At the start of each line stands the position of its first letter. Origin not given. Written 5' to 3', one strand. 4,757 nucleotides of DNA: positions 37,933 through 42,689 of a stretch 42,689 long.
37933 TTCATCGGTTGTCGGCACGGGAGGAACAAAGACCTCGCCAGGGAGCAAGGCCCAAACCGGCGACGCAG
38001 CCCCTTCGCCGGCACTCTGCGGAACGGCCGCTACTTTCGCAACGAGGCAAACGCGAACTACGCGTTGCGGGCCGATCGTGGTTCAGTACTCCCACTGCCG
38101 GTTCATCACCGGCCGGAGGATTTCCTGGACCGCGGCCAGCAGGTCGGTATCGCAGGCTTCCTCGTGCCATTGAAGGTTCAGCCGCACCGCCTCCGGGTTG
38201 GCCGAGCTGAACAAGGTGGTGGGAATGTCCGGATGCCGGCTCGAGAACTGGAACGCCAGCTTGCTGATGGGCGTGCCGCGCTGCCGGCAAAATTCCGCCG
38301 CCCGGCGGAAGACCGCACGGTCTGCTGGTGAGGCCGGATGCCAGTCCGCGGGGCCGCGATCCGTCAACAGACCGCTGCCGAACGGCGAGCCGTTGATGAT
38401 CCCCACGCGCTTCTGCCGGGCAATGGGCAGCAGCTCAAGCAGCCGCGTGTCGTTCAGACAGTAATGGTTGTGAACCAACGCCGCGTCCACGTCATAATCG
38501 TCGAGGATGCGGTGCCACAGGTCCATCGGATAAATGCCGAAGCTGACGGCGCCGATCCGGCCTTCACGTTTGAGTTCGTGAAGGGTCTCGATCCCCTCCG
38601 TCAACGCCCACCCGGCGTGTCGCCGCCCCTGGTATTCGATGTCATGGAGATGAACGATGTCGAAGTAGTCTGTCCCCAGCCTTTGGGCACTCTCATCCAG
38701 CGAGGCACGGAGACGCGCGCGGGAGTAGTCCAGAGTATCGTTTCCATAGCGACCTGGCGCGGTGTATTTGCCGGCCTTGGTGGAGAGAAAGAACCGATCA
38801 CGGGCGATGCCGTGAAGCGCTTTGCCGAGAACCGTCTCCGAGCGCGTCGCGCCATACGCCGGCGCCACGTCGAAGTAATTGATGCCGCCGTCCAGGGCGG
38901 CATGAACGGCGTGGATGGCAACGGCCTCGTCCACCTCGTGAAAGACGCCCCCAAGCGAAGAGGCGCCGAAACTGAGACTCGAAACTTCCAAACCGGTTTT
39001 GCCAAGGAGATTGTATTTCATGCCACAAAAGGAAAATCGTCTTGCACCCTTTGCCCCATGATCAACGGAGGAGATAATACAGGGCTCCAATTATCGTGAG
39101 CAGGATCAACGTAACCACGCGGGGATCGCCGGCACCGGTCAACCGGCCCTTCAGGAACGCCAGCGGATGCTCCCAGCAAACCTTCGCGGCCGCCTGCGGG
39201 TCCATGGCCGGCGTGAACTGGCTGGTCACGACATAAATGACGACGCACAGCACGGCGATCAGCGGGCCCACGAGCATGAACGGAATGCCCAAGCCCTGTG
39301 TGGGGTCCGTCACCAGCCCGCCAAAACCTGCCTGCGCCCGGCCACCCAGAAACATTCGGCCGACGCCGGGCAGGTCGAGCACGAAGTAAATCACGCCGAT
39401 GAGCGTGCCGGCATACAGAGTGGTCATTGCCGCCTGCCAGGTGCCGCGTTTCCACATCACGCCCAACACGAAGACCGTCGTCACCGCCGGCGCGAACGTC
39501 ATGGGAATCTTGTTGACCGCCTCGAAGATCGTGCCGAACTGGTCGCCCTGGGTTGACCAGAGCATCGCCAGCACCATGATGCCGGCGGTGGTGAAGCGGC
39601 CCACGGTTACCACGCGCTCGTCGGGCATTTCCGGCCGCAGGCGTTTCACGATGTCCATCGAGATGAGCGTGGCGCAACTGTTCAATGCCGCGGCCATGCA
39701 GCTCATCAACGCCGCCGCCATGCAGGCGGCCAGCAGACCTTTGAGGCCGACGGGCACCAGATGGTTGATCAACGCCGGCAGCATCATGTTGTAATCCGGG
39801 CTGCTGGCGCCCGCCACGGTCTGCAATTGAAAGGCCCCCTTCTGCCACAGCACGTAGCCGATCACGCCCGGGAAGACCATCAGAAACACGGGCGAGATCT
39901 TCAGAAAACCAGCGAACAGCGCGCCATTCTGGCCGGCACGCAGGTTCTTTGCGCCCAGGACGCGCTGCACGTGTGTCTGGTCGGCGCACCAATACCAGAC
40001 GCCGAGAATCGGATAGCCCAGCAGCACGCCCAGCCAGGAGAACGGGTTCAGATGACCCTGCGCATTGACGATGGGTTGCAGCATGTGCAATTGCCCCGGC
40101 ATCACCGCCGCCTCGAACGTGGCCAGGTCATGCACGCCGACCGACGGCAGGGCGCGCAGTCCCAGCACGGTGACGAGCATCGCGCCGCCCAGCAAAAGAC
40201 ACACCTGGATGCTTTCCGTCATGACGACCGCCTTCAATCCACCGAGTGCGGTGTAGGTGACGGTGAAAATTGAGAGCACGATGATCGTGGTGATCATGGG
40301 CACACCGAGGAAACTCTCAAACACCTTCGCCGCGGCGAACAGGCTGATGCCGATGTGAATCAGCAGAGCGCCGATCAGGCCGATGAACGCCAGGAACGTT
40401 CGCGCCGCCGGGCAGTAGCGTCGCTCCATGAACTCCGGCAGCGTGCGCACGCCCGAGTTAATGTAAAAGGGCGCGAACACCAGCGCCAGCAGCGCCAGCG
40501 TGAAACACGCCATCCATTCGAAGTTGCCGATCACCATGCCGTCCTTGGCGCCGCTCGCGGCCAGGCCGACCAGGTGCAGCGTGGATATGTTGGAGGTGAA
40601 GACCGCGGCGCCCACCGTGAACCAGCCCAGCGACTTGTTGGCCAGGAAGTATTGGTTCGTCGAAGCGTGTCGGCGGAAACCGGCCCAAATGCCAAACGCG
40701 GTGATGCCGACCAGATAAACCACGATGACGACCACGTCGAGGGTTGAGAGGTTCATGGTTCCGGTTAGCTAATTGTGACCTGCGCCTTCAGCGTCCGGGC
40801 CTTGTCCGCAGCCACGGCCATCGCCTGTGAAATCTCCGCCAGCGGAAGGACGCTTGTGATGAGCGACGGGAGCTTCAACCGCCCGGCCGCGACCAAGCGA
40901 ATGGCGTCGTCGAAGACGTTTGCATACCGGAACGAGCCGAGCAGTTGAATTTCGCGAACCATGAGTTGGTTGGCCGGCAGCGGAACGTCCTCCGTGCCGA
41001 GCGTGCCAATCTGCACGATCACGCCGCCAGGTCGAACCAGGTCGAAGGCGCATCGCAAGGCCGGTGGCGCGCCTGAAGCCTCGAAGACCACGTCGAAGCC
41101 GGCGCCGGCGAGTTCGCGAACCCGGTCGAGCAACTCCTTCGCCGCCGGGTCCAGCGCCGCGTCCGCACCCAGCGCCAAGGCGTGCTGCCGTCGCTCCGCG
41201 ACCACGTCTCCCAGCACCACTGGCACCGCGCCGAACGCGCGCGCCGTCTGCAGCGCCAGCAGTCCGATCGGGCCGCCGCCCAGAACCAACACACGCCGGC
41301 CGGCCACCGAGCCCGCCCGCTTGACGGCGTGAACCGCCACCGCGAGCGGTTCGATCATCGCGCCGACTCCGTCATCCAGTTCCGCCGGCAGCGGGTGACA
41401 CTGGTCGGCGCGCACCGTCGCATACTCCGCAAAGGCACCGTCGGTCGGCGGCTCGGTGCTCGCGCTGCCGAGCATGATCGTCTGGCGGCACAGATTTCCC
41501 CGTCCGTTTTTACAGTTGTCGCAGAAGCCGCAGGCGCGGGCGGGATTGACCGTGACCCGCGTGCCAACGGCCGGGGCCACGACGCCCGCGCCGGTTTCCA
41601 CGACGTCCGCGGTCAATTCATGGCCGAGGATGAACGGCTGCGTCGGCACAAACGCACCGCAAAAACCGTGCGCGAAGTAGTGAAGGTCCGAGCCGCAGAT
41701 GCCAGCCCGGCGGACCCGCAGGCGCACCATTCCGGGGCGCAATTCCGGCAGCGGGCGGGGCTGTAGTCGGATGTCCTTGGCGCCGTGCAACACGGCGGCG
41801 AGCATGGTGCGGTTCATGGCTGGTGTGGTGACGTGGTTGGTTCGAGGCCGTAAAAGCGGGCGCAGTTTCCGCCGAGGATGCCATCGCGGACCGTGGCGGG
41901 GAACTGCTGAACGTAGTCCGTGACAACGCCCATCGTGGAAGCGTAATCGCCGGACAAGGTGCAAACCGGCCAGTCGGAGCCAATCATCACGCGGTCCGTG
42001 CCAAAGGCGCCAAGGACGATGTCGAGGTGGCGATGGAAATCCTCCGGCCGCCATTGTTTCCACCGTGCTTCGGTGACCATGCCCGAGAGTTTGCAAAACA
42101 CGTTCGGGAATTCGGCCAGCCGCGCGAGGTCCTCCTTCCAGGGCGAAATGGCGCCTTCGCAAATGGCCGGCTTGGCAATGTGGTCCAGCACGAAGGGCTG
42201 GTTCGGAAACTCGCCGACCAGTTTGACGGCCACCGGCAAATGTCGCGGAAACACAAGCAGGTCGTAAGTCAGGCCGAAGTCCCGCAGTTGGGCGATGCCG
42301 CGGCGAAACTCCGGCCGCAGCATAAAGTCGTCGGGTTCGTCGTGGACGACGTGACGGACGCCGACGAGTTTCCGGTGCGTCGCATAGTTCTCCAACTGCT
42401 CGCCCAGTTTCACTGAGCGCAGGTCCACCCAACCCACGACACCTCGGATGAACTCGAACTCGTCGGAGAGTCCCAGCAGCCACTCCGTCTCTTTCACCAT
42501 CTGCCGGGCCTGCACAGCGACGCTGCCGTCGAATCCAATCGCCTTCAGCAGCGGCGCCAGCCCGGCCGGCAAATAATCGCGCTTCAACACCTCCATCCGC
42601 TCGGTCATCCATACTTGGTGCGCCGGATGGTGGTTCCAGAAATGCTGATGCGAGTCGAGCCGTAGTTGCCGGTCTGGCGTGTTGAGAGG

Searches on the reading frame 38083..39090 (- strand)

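Call 24: search_protein_families(library=pfam, proteins=[window:38083-39090:-], max_evalue=0.01)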
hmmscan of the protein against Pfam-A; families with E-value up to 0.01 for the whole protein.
window:38083-39090:- (335 aa): 1 family
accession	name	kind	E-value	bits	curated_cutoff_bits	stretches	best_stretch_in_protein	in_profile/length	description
PF00248.27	Aldo_ket_red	-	3.3e-43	148.3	24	1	39-325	2-290/291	Aldo/keto reductase family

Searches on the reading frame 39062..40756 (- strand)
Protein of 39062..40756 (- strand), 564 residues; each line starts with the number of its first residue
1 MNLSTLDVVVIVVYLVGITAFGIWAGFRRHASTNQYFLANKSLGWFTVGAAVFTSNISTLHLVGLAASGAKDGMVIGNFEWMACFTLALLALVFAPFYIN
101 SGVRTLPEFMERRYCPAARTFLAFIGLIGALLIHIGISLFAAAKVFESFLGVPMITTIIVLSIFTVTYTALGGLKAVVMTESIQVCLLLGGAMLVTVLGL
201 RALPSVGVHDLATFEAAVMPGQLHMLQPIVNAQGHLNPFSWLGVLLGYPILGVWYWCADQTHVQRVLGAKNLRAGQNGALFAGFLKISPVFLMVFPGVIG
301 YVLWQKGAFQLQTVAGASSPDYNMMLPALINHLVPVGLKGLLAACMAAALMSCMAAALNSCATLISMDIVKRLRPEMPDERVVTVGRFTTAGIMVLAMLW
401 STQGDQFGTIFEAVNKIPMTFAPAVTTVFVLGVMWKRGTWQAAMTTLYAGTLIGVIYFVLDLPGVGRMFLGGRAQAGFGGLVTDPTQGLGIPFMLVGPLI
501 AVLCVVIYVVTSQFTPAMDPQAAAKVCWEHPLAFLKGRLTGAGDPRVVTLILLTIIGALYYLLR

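Call 24: search_protein_families(library=pfam, proteins=[window:39062-40756:-], max_evalue=0.01)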
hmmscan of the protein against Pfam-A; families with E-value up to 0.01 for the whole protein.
window:39062-40756:- (564 aa): 1 family
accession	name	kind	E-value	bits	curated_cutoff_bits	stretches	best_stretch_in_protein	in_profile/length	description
PF00474.23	SSF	-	1.6e-66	225.3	22.8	1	36-450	1-406/406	Sodium:solute symporter family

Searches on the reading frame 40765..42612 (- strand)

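Call 24: search_protein_families(library=pfam, proteins=[window:40765-42612:-], max_evalue=0.01)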
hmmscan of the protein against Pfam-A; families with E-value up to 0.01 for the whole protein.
window:40765-42612:- (615 aa): 4 families
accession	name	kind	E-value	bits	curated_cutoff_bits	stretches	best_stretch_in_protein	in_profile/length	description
PF00107.32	ADH_zinc_N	-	3.6e-30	105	31.8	1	448-575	1-128/129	Zinc-binding dehydrogenase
PF08240.17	ADH_N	-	4.9e-26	91.4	23.5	1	293-409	2-103/104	Alcohol dehydrogenase GroES-like domain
PF16912.11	Glu_dehyd_C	-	1.7e-12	47.8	34.9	1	416-605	3-205/211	Glucose dehydrogenase C-terminus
PF13602.12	ADH_zinc_N_2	-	2.7e-09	38.5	27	1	481-601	1-123/134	Zinc-binding dehydrogenase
